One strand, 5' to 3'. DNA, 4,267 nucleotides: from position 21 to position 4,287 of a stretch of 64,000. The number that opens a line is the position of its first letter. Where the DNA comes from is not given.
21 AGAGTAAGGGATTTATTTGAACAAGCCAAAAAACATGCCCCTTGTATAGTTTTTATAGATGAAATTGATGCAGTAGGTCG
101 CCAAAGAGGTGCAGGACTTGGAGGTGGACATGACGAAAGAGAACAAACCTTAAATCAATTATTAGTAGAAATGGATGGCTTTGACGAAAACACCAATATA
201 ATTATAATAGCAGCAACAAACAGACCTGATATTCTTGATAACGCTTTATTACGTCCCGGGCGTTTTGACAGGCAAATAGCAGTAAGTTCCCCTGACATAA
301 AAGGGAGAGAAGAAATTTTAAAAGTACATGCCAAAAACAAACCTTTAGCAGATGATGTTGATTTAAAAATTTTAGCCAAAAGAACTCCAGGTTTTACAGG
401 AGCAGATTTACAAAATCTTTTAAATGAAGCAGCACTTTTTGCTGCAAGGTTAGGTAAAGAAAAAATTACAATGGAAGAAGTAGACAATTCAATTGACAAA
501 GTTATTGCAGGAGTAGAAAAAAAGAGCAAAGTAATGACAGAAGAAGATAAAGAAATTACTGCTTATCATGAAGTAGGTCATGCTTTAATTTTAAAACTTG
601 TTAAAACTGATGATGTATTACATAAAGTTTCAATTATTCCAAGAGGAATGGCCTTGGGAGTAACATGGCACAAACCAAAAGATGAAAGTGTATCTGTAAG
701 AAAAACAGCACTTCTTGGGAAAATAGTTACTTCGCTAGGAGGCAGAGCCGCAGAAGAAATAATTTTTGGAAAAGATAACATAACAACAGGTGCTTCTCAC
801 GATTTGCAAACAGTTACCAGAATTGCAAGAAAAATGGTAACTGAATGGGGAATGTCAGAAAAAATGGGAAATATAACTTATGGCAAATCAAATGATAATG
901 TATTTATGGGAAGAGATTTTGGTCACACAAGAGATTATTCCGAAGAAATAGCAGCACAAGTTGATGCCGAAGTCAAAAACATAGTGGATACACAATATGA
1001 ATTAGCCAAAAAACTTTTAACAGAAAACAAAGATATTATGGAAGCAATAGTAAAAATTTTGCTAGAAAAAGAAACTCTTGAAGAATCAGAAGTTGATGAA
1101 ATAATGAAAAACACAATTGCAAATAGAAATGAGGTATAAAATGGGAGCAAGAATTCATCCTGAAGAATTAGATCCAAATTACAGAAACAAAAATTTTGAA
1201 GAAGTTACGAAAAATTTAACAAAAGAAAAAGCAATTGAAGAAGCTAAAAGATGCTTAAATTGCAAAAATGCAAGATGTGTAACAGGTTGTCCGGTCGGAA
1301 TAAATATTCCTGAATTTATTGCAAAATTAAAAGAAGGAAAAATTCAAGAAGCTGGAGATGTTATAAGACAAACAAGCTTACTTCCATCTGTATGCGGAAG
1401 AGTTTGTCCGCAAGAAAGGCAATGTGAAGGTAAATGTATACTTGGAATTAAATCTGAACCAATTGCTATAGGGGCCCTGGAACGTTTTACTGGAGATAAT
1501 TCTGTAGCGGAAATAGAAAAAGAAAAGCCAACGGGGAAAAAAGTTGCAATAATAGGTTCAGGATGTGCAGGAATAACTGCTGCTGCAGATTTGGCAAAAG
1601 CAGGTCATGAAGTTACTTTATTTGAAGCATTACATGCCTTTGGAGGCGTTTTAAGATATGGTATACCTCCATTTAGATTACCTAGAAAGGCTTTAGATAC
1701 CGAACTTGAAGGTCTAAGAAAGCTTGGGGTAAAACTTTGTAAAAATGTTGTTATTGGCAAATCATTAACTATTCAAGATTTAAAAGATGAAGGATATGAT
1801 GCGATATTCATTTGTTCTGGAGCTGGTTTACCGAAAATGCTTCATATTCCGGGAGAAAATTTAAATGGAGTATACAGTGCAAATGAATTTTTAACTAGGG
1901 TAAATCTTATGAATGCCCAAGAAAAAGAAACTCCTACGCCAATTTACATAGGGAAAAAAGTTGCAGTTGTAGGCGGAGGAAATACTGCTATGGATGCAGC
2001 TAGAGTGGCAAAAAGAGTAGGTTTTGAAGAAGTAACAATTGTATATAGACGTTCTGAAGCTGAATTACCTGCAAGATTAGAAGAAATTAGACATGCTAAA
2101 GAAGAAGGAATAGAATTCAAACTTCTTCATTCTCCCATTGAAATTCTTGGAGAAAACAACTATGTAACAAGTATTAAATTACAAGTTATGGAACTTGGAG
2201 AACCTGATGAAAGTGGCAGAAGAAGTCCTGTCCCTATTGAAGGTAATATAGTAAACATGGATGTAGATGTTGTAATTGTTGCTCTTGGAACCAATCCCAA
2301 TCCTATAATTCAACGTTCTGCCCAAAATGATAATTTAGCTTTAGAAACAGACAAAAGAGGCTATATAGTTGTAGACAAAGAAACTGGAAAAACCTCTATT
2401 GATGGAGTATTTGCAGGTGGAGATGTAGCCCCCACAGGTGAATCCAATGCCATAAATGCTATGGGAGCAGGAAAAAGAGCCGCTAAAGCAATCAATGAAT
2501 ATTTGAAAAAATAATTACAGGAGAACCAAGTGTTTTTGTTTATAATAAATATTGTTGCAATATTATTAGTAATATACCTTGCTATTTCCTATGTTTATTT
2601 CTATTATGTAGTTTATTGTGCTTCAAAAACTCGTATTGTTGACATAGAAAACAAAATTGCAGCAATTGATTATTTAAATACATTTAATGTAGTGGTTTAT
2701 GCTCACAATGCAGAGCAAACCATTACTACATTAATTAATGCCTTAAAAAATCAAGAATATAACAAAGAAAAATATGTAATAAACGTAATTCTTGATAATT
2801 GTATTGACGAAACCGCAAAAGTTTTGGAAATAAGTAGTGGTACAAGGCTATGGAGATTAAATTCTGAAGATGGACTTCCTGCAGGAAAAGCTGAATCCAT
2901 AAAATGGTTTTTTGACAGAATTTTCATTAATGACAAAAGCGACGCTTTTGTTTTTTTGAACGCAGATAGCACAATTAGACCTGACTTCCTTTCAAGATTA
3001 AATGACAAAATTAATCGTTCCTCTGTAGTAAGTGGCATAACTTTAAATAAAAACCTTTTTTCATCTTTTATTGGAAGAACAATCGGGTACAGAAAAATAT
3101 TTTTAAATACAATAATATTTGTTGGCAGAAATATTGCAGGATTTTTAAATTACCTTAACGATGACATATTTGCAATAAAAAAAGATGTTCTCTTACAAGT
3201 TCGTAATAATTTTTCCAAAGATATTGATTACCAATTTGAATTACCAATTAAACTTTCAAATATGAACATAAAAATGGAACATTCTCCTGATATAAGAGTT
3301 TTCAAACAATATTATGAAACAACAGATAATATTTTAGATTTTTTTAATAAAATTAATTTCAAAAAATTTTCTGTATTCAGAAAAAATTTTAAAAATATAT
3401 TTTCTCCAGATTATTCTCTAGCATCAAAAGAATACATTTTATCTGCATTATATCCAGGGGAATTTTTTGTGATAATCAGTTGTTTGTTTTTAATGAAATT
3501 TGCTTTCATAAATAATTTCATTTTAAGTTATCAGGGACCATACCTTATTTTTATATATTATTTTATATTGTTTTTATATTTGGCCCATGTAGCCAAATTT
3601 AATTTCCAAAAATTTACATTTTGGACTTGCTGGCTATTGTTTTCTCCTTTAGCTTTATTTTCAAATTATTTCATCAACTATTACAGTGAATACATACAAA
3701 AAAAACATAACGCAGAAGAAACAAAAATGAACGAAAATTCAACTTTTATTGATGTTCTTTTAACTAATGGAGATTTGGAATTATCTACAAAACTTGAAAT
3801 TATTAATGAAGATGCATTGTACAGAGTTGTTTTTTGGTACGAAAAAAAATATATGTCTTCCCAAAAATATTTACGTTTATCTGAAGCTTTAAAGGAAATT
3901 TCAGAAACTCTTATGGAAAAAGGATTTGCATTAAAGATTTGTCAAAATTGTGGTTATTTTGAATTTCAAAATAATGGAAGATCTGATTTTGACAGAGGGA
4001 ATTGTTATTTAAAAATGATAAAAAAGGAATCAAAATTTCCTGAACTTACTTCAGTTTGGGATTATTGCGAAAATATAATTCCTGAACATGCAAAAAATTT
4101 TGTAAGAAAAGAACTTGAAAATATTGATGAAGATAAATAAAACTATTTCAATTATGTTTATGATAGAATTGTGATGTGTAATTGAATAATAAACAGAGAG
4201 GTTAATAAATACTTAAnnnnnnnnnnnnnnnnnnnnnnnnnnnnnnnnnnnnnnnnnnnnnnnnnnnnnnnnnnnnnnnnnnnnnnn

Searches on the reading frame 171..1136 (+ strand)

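Call 7: search_protein_families(library=pfam, proteins=[window:171-1136:+], max_evalue=0.1)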
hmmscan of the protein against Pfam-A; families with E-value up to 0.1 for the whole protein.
window:171-1136:+ (322 aa): 6 families
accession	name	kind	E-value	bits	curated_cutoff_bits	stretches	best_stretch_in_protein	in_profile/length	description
PF01434.24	Peptidase_M41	-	3.2e-70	236.3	29.9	1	121-311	2-191/191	Peptidase family M41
PF17862.7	AAA_lid_3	-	6.8e-15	54.7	27.2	1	62-105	1-44/45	AAA+ lid domain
PF00004.35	AAA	-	2.9e-08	34.7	21.2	1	1-39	92-130/131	ATPase family associated with various cellular activities (AAA)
PF23902.1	AAA_lid_PRS2_C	-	3.9e-06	27.3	34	1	46-112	4-71/73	PRS2 AAA+ lid C-terminal domain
PF14327.11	CSTF2_hinge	-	0.0081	17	27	1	266-312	35-81/81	Hinge domain of cleavage stimulation factor subunit 2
PF20436.4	LonB_AAA-LID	-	0.046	14.2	22.4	0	78-110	29-61/65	Archaeal LonB, AAA+ ATPase LID domain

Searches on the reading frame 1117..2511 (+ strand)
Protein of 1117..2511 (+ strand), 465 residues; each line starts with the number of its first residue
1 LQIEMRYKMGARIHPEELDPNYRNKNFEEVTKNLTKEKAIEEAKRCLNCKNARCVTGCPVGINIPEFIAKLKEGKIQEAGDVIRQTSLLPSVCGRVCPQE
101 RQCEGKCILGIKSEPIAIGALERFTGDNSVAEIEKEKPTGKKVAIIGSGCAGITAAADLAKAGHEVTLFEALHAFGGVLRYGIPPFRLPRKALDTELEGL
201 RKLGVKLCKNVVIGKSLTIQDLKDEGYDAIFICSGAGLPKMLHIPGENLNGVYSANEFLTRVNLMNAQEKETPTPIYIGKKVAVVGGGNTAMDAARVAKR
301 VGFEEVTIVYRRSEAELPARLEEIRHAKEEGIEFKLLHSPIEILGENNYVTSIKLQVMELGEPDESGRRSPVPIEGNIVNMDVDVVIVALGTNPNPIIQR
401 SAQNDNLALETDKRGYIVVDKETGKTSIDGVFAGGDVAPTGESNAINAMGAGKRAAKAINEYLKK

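Call 7: search_protein_families(library=pfam, proteins=[window:1117-2511:+], max_evalue=0.1)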
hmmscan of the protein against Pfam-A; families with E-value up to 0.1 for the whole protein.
window:1117-2511:+ (465 aa): 29 families (the best 25 are shown)
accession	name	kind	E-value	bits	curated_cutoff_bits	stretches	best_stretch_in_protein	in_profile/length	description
PF14691.11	Fer4_20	-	8.5e-42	142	25.8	1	23-130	1-109/113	Dihydroprymidine dehydrogenase domain II, 4Fe-4S cluster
PF07992.20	Pyr_redox_2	-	1.9e-41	142.8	26.1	1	141-452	1-291/291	Pyridine nucleotide-disulphide oxidoreductase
PF00070.33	Pyr_redox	-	2.6e-13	50.7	22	2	281-356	1-80/82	Pyridine nucleotide-disulphide oxidoreductase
PF13738.12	Pyr_redox_3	-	1.5e-11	44.6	30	2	276-435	161-305/305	Pyridine nucleotide-disulphide oxidoreductase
PF01266.30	DAO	-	1.4e-08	35.1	27.9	1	142-174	1-33/353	FAD dependent oxidoreductase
PF13450.12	NAD_binding_8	-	2e-08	34.8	21.9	1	145-179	1-35/68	NAD(P)-binding Rossmann-like domain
PF12831.13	FAD_oxidored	-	9.7e-07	28.8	27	1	143-179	2-38/416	FAD dependent oxidoreductase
PF01262.27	AlaDh_PNT_C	-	4.5e-06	26.7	23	1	141-171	29-59/214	Alanine dehydrogenase/PNT, C-terminal domain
PF00743.25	FMO-like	-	9.4e-06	24.8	22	1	226-300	138-204/532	Flavin-binding monooxygenase-like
PF01134.28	GIDA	-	1.9e-05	24.3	22.1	1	142-172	1-29/391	Glucose inhibited division protein A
PF00890.30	FAD_binding_2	-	2.5e-05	24.1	20.4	1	143-178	2-37/414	FAD binding domain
PF03486.20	HI0933_like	-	4.8e-05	23.4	50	1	142-176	2-36/244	HI0933-like protein Rossmann domain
PF01946.23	Thi4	-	5.1e-05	23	26.2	1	142-179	19-57/235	Thi4 family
PF13241.12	NAD_binding_7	-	0.00034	21.6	22.1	0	279-327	7-51/104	Putative NAD(P)-binding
PF01593.30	Amino_oxidase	-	0.00044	20.1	19.8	1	151-177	2-28/443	Flavin containing amine oxidoreductase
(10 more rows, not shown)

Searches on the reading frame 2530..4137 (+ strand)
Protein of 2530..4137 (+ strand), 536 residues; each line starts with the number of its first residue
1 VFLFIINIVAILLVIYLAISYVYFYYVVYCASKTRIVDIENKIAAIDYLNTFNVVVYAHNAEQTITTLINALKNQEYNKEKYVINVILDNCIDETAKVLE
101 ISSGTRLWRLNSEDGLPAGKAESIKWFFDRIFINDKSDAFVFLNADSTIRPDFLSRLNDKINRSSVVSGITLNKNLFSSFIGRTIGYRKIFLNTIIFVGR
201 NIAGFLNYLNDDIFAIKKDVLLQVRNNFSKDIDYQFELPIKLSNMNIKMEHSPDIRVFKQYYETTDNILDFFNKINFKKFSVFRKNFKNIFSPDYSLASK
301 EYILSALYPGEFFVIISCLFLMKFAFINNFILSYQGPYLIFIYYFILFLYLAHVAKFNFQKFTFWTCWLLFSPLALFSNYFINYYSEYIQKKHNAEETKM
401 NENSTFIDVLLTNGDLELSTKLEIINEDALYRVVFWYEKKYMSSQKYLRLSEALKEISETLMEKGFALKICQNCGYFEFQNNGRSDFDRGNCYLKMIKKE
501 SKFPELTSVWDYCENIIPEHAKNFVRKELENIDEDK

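Call 7: search_protein_families(library=pfam, proteins=[window:2530-4137:+], max_evalue=0.1)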
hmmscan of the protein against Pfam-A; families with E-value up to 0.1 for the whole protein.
window:2530-4137:+ (536 aa): 3 families
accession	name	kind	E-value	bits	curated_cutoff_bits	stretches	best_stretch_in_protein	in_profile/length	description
PF00535.33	Glycos_transf_2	-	9.9e-07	29.3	23.3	1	54-185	2-129/168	Glycosyl transferase family 2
PF13641.12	Glyco_tranf_2_3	-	0.00065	20.2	27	1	52-174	3-123/230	Glycosyltransferase like family 2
PF09855.14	Zn_ribbon_13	-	0.075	13.6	23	0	464-484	31-51/63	Nucleic-acid-binding protein containing Zn-ribbon domain (DUF2082)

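Call 8: search_protein_families(library=ncbifam, proteins=[window:2530-4137:+], max_evalue=0.1)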
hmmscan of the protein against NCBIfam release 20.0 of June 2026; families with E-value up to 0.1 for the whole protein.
window:2530-4137:+ (536 aa): 6 families
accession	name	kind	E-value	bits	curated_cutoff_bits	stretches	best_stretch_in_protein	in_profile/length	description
NF041865.1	EpsU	equivalog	4e-10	39.3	700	1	47-163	36-149/394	exopolysaccharide biosynthesis GT2 family glycosyltransferase EpsU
NF045692.1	OglycostaseCruG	equivalog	0.00027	20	600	1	18-152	9-143/386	2'-O-glycosyltransferase CruG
NF041875.1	EPS_EpsD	equivalog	0.012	15.1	370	1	53-156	2-99/325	exopolysaccharide biosynthesis glycosyltransferase EpsD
TIGR03469.1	HpnB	hypoth_equivalog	0.019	14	379.25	1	8-100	6-93/386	hopene-associated glycosyltransferase HpnB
NF010496.0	PRK13915.1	equivalog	0.065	12.3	262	1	47-157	28-138/307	glucosyl-3-phosphoglycerate synthase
TIGR04283.1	glyco_like_mftF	equivalog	0.07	12.7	182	0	54-169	3-105/221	TIGR04283 family arsenosugar biosynthesis glycosyltransferase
